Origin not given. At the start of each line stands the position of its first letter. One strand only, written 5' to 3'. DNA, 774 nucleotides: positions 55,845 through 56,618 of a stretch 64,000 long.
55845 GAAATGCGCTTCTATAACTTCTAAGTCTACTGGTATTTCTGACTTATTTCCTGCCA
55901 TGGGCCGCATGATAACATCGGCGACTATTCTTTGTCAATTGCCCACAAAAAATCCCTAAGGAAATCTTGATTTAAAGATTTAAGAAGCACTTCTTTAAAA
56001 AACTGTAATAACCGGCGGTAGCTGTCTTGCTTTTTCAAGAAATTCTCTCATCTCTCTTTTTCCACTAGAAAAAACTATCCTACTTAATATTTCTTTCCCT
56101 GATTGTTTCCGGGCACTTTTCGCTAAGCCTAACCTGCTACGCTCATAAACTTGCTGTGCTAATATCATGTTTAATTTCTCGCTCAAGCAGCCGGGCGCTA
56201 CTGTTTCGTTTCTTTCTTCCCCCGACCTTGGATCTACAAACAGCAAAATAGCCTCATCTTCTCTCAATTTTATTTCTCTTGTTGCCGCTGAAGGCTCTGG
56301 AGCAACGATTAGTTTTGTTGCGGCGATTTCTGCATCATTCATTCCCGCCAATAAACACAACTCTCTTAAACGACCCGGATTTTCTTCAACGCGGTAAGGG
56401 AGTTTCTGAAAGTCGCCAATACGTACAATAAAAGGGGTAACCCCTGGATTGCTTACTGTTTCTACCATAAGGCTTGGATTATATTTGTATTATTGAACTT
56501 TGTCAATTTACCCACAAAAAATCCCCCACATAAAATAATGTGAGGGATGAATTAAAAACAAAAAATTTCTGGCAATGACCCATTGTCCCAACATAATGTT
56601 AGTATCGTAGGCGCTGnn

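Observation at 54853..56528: GC-atypical three-gene island beside the 5S rRNA; each gene has its own copy of a near-consensus promoter motif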

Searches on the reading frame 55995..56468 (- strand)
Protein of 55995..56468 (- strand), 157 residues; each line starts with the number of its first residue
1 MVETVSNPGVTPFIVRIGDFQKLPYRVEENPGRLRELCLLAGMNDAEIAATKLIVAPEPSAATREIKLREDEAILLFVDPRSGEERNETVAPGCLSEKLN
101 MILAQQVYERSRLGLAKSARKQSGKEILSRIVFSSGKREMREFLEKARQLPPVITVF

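Call 5: search_protein_families(library=pfam, proteins=[window:55995-56468:-], max_evalue=1)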
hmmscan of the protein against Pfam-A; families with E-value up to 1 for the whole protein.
window:55995-56468:- (157 aa): 0 families

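Call 6: search_protein_families(library=phrogs, proteins=[window:55995-56468:-], max_evalue=1)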
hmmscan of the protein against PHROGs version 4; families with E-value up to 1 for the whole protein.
window:55995-56468:- (157 aa): 1 family
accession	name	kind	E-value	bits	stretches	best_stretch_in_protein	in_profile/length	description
phrog_22062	-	unknown function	0.26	12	0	32-43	21-32/37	-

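Call 7: search_protein_families(library=padloc, proteins=[window:55995-56468:-], max_evalue=1)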
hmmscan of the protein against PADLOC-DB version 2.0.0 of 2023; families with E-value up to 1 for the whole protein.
window:55995-56468:- (157 aa): 0 families

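Call 8: search_protein_families(library=ncbifam, proteins=[window:55995-56468:-], max_evalue=1)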
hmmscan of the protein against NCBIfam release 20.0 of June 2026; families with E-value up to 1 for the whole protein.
window:55995-56468:- (157 aa): 0 families

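Call 15: find_homologous_proteins(query=window:55995-56468:-)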
Query window:55995-56468:- (157 aa): 1 proteins with E <= 0.001 among 102 candidates.
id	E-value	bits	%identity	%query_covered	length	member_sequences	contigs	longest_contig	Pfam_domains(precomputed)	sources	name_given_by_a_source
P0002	5.1e-94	330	100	100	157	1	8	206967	-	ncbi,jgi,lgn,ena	ncbi:MAG: hypothetical protein ABSE17_03530 [Candidatus Levyibacteriota bacterium]|jgi:hypothetical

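Call 17: find_encoding_contigs(protein=P0002, flank=6000, max_places=10)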
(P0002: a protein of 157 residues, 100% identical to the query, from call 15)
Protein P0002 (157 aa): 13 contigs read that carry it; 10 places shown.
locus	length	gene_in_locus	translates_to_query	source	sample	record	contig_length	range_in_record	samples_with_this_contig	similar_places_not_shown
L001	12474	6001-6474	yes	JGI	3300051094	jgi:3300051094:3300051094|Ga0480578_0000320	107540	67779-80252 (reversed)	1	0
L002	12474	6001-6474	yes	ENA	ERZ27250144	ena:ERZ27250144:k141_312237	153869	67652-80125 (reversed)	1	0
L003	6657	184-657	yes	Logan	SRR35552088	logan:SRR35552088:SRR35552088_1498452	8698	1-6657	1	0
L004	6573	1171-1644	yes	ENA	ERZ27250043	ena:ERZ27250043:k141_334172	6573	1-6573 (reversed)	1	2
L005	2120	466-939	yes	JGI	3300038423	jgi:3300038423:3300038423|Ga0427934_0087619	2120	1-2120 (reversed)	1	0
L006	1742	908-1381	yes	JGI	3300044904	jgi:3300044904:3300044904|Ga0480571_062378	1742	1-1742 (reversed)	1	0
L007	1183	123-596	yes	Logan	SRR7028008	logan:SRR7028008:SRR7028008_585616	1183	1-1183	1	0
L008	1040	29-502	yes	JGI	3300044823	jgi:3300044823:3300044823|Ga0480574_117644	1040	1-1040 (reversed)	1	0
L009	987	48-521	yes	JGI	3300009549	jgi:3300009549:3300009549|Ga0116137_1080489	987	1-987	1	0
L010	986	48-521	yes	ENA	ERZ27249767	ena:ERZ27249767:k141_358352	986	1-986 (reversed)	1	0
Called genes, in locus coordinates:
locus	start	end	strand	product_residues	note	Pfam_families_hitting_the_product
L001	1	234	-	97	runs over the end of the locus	-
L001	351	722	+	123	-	-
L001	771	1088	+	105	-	-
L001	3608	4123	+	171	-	PF00961:LAGLIDADG_1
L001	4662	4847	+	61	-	-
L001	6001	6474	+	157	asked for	-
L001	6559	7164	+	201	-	-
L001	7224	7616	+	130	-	-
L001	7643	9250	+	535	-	-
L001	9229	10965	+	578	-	PF13231:PMT_2 (weak)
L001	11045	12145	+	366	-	PF24682:OB_RRP5 (faint), PF00575:S1 (weak), PF23459:S1_RRP5 (faint), PF24685:OB_RRP5_4th (faint), PF00575:S1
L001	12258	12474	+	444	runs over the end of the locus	PF18073:Zn_ribbon_LapB, PF13481:AAA_25, PF03796:DnaB_C, PF06745:ATPase, PF23442:DUF7125, PF25199:nSTAND_NTPase5 (weak), PF13541:ChlI (weak)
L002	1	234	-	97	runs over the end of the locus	-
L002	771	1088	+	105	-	-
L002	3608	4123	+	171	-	PF00961:LAGLIDADG_1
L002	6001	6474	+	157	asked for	-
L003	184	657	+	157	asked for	-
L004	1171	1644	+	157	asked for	-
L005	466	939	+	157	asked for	-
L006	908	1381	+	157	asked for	-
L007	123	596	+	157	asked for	-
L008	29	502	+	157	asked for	-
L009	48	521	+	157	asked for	-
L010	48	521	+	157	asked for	-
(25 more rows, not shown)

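Call 50: search_solved_structures(query=P0002, max_evalue=10)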
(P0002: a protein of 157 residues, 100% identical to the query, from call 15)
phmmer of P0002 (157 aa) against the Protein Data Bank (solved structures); distinct sequences matched with E-value up to 10: 2.
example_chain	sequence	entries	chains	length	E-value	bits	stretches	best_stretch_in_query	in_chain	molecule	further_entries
7bpn_A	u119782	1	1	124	0.033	17.4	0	25-55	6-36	NF7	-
8k7m_C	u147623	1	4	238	1.2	12.3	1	50-157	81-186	De novo design protein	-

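Call 53: search_dna_similar(query=P0002, collection=phages, mode=protein, max_evalue=1)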
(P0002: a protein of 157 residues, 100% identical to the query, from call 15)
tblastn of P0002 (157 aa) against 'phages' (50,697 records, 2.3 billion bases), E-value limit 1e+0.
No match.

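Call 56: find_related_loci(query=A2, collection=metagenome_contigs, flank=6000)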
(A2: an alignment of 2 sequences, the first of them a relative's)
Query A2 (157 aa) in metagenome_contigs; peptide patterns used: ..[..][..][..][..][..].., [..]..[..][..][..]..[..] (x = any residue, [..] = any of these).
600 stretches matched a pattern, but none encodes a relative of the query by tblastn (E <= 1e-3).

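Call 57: find_related_loci(query=A2, collection=viral_contigs, flank=6000)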
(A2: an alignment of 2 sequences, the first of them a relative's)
Query A2 (157 aa) in viral_contigs; peptide patterns used: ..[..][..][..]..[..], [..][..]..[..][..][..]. (x = any residue, [..] = any of these).
64 stretches matched a pattern, but none encodes a relative of the query by tblastn (E <= 1e-3).

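Call 80: predict_structure(alignment_id=A2)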
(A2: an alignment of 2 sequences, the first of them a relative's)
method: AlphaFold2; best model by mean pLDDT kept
length: 157 residues; sequences in the alignment: 2
mean_pLDDT: 71.4   pTM: 0.69
mean pLDDT of the five models: 71.4, 68.4, 36.6, 35.6, 34.5
residues with pLDDT >= 90: 26; 70-90: 73; 50-70: 27; < 50: 31
segments of 3 or more residues with pLDDT < 50: 1-8, 83-87, 117-134
pLDDT, mean of each block of 10 residues (from residue 1): 42 76 82 91 86 78 60 72 51 85 88 57 39 61 91 90
secondary structure, 60 per line:
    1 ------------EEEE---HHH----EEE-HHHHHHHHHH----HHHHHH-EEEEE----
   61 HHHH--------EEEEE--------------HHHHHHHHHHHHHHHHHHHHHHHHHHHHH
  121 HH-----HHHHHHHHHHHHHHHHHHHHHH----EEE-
elements in order: E13-16 E27-29 H31-40 H45-50 E52-56 H61-64 E73-77 H92-122 H128-149 E154-156

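Call 84: fold_search(model_id=the predicted structure, library=pdb)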
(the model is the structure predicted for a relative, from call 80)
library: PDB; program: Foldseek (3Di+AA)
matches with E <= 10: 288; with E <= 0.001: 0
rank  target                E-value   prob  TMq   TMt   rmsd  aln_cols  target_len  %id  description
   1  5u76                  2.5e-01  0.10  0.18  0.05  11.7       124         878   15  Chicken Slo2.2 in a closed conformation vitrified in the presence of 300 mM NaCl (released 2017-02-08)
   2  1v84_B                7.3e-01  0.06  0.17  0.12  10.0        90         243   17  Crystal structure of human GlcAT-P in complex with N-acetyllactosamine, Udp, and Mn2+ (released 2004-05-25)
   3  8ay1_A                8.3e-01  0.08  0.23  0.11  10.8       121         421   12  Crystal structure of the C. elegans POFUT2 (CePoFUT2) triple mutant (R298K-R299K-A418C) in complex with the Rattus nor (released 2022-10-26)
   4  3hjt_B                1.0e+00  0.08  0.24  0.17   9.4       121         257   12  Structure of laminin binding protein (Lmb) of Streptococcus agalactiae A bifunctional protein with adhesin and metal t (released 2009-12-01)
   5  1j6o                  1.1e+00  0.07  0.22  0.15  11.8       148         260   14  Crystal structure of TatD-related deoxyribonuclease (TM0667) from Thermotoga maritima at 1.8 A resolution (released 2002-10-30)
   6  9nzh_A                1.1e+00  0.05  0.17  0.19  10.4       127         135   16  Crystal Structure of Amylin-NHO-18 binder complex (released 2025-05-14)
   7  2y1h_A                1.2e+00  0.09  0.19  0.13   7.8        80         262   18  Crystal structure of the human TatD-domain protein 3 (TATDN3) (released 2010-12-29)
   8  1u2p                  1.2e+00  0.04  0.14  0.15  10.4        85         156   22  Crystal structure of Mycobacterium tuberculosis Low Molecular Protein Tyrosine Phosphatase (MPtpA) at 1.9A resolution (released 2005-03-22)
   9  4ap6_C                1.4e+00  0.08  0.23  0.12   9.1       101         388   17  Crystal structure of human POFUT2 E54A mutant in complex with GDP- fucose (released 2012-08-08)
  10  8uua_v                1.4e+00  0.06  0.22  0.11  13.3       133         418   20  Cryo-EM structure of the Listeria innocua 50S ribosomal subunit in complex with HflXr (structure III) (released 2024-02-28)
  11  4bpt_C                1.5e+00  0.08  0.22  0.17   9.9       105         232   13  Structural and thermodynamic insight into phenylalanine hydroxylase from the human pathogen Legionella pneumophila (released 2013-08-21)
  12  6kn1_A                1.6e+00  0.04  0.17  0.17  10.5       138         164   10  P20/P12 of caspase-11 mutant C254A (released 2020-03-11)
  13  7boo_C                1.7e+00  0.06  0.19  0.10  10.2        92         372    9  Crystal Structure of Core-mannan synthase A (CmsA/Ktr4) from Aspergillus fumigatus, apo form (released 2020-09-09)
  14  1v82_B                1.7e+00  0.04  0.16  0.12   9.9        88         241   15  Crystal structure of human GlcAT-P apo form (released 2004-05-25)
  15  8x89_B                1.7e+00  0.03  0.18  0.14  15.4       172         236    9  Crystal Structure of Streptococcus pneumoniae fabG (released 2024-10-16)
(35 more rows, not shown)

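Call 86: fold_search(model_id=the predicted structure, library=viral)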
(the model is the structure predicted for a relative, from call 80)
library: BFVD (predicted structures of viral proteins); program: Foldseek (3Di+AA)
matches with E <= 10: 188; with E <= 0.001: 0
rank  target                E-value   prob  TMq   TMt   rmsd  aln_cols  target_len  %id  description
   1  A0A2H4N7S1            1.5e-01  0.57  0.40  0.44   7.2       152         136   10  (no name in the UniProt tables at hand)
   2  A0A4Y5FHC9            3.4e-01  0.14  0.25  0.16  14.7       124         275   11  Uncharacterized protein [Lactobacillus phage SAC12B]
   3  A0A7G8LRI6            3.7e-01  0.04  0.14  0.10  24.1       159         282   15  Portal protein (Fragment) [Bacteriophage sp.]
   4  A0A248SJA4            3.9e-01  0.07  0.18  0.08  20.9       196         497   14  (no name in the UniProt tables at hand)
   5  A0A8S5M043            4.7e-01  0.20  0.30  0.11   7.7       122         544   11  Minor capsid protein [Siphoviridae sp. ctr0N4]
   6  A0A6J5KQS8            5.0e-01  0.28  0.35  0.30   8.6       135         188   12  Uncharacterized protein [uncultured Caudovirales phage]
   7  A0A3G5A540            5.7e-01  0.05  0.17  0.13  21.0       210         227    8  RNase H type-1 domain-containing protein [Homavirus sp.]
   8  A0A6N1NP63            6.0e-01  0.23  0.25  0.18   8.3        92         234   14  Putative ORFan [Tupanvirus deep ocean]
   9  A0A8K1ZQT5            8.7e-01  0.07  0.26  0.17  17.8       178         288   12  (no name in the UniProt tables at hand)
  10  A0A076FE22            9.9e-01  0.14  0.23  0.31   8.5        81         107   15  Uncharacterized protein [Penaeus monodon nudivirus]
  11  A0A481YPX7            9.9e-01  0.12  0.28  0.12  11.6       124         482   12  Uncharacterized protein [Pithovirus LCDPAC02]
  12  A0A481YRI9            1.1e+00  0.12  0.31  0.22   7.5       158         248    9  Uncharacterized protein [Marseillevirus LCMAC101]
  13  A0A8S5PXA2            1.1e+00  0.13  0.24  0.12   9.3       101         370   11  TarM [Myoviridae sp. ctgsk7]
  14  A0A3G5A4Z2            1.2e+00  0.09  0.25  0.19   9.0       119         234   13  Uncharacterized protein [Homavirus sp.]
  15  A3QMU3                1.2e+00  0.07  0.25  0.15  17.9       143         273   11  Membrane protein ORF126 [Cyprinid herpesvirus 3]
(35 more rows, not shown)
